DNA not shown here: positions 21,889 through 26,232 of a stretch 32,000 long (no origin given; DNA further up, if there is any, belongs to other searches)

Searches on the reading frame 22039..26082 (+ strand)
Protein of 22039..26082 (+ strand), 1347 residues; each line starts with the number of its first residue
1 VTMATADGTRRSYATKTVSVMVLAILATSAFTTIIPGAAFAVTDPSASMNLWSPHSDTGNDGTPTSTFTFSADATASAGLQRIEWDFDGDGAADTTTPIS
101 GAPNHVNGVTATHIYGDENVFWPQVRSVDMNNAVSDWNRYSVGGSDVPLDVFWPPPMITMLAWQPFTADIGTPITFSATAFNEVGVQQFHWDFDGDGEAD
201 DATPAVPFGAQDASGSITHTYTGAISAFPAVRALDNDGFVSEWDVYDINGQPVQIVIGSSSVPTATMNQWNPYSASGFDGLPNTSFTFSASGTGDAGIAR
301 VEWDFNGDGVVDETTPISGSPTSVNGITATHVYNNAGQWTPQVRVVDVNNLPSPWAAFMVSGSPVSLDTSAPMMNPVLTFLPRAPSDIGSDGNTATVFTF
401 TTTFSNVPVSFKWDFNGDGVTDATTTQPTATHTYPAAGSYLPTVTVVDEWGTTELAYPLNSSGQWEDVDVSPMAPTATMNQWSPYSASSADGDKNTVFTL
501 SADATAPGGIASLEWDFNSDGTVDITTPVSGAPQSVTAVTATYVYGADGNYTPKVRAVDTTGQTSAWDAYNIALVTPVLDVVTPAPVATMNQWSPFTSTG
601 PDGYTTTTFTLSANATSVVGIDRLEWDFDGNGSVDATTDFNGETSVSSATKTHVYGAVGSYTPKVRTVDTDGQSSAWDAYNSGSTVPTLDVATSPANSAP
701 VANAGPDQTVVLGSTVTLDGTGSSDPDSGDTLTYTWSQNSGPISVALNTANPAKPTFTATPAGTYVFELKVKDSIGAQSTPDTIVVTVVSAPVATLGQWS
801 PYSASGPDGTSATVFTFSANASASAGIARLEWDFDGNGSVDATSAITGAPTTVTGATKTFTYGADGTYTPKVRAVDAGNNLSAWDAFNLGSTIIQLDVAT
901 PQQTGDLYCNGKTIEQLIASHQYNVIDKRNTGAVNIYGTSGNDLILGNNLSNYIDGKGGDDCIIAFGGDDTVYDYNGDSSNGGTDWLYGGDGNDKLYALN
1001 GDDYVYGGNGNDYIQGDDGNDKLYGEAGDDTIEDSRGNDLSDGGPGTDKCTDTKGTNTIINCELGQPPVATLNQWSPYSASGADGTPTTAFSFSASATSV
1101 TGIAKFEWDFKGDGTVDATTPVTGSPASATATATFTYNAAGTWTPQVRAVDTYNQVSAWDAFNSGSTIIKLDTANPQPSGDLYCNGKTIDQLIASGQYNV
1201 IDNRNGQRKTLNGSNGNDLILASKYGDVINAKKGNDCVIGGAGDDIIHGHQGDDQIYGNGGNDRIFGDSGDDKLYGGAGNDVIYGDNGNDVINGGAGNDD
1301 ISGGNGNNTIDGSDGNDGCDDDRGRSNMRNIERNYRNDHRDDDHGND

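Call 6: search_protein_families(library=pfam, proteins=[window:22039-26082:+], max_evalue=0.1)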
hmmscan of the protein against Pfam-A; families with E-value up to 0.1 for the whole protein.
window:22039-26082:+ (1347 aa): 8 families
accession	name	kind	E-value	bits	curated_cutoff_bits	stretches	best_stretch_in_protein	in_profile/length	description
PF00353.25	HemolysinCabind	-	5e-38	129.1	23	7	1257-1292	1-36/36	RTX calcium-binding nonapeptide repeat (4 copies)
PF18911.6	PKD_4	-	7.1e-36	122.6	27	6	697-788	1-85/85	PKD domain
PF00801.26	PKD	-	2.9e-22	78.9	23.5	4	399-455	18-74/80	PKD domain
PF22352.2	K319L-like_PKD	-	4.4e-20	71.9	27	1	704-788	1-84/84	K319L-like, PKD domain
PF07495.19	Y_Y_Y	-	8.5e-06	26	26.6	1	756-783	31-58/65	Y_Y_Y domain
PF21027.3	Sde0182_C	-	0.0012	19.8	27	1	715-749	1-28/83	Cellulose-binding protein Sde0182, C-terminal domain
PF17957.7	Big_7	-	0.062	14.4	24.1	0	812-870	17-68/70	Bacterial Ig domain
PF09092.17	Lyase_N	-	0.075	13.3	26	0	505-530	30-55/166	Lyase, N terminal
